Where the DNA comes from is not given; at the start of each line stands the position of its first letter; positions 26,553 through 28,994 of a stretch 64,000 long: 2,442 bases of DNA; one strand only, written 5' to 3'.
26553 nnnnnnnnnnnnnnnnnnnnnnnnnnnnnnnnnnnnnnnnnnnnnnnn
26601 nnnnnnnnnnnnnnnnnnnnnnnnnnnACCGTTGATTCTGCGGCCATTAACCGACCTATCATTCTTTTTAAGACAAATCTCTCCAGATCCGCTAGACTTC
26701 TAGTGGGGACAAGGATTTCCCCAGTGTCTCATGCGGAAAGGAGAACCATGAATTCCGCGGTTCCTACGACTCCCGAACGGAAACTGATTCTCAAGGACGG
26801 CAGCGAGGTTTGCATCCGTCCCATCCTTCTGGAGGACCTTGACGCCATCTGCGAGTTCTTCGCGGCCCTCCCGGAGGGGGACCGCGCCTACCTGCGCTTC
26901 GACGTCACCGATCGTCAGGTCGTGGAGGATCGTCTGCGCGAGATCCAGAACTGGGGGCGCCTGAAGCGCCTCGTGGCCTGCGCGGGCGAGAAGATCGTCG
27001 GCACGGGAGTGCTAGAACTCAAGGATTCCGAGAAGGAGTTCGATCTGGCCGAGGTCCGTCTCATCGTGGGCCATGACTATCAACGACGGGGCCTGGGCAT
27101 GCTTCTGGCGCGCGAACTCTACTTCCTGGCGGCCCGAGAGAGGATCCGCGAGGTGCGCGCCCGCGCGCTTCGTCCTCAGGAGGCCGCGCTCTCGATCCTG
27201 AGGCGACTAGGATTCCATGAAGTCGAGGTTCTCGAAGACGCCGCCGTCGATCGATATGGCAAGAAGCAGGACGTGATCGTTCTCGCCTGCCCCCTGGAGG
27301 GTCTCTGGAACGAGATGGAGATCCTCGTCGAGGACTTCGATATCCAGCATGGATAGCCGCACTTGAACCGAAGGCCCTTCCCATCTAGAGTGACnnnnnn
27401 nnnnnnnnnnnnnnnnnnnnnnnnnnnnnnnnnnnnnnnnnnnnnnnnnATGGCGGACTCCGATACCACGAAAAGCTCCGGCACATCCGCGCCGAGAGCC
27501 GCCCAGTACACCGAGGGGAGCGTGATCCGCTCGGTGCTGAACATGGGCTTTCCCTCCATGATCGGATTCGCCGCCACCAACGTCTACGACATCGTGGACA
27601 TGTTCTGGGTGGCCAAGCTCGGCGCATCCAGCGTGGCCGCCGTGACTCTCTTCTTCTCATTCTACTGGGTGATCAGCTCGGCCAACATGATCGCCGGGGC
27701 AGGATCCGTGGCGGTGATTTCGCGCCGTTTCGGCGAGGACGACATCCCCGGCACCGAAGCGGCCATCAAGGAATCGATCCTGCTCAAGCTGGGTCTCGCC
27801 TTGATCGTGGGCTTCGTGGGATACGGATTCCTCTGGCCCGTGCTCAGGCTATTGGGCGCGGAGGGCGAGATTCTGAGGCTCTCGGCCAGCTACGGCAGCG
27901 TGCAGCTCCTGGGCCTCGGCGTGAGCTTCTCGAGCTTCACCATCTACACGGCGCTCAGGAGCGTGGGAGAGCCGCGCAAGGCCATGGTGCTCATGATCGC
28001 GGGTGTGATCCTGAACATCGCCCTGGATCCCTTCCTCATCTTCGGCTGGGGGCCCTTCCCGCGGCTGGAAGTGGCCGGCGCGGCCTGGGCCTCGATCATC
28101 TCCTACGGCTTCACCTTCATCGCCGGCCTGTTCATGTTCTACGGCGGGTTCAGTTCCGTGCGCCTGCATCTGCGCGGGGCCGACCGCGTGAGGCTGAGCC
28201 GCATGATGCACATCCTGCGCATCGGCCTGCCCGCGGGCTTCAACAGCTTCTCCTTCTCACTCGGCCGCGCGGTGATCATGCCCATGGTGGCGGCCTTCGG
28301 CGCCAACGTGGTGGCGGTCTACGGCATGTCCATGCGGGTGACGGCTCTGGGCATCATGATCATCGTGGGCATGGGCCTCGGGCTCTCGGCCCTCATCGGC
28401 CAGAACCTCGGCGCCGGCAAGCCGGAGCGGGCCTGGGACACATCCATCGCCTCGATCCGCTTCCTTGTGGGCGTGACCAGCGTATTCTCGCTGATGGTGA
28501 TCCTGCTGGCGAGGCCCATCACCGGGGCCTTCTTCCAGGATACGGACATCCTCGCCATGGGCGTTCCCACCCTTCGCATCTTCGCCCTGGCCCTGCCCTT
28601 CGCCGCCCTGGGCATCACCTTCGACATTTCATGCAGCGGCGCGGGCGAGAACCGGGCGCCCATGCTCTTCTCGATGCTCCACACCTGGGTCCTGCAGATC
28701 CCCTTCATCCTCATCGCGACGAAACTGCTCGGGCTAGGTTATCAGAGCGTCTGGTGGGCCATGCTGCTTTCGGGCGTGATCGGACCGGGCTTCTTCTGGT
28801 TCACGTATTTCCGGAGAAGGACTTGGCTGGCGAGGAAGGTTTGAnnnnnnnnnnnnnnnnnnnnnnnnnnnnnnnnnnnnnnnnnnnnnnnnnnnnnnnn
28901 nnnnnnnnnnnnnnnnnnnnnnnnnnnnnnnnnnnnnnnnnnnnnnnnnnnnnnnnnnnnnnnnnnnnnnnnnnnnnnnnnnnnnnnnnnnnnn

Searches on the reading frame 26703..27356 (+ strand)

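Call 26: search_protein_families(library=pfam, proteins=[window:26703-27356:+], max_evalue=0.001)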
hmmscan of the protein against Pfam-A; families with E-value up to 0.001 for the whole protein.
window:26703-27356:+ (217 aa): 4 families
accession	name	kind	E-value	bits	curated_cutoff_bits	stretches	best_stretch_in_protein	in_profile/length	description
PF00583.31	Acetyltransf_1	-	1.1e-08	35.8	20.7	1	76-171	19-116/116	Acetyltransferase (GNAT) family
PF13302.13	Acetyltransf_3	-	1.4e-07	32.7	25.4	1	36-172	2-138/138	Acetyltransferase (GNAT) domain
PF13508.13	Acetyltransf_7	-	7.7e-07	29.8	27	1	90-173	6-84/84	Acetyltransferase (GNAT) domain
PF13673.13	Acetyltransf_10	-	5.8e-05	23.5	23.6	1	72-175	16-111/128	Acetyltransferase (GNAT) domain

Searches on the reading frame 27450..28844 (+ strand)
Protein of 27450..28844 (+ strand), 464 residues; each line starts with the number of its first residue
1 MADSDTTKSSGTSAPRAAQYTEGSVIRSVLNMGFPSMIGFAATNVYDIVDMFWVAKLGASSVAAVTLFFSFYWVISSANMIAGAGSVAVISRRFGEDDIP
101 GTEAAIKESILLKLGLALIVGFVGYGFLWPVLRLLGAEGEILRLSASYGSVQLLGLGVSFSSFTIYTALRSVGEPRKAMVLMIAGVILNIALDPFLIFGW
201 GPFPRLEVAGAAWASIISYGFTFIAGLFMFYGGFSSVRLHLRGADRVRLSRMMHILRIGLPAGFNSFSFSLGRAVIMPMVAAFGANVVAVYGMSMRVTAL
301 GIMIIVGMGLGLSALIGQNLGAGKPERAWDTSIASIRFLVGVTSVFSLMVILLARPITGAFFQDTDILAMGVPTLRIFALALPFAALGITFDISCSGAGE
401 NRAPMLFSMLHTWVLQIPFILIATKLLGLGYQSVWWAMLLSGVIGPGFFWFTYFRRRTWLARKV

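Call 26: search_protein_families(library=pfam, proteins=[window:27450-28844:+], max_evalue=0.001)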
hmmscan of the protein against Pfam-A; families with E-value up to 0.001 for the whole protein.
window:27450-28844:+ (464 aa): 1 family
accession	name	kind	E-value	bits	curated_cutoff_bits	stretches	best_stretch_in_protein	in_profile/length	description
PF01554.23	MatE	-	5e-48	163.3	24.9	2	35-194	1-160/161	MatE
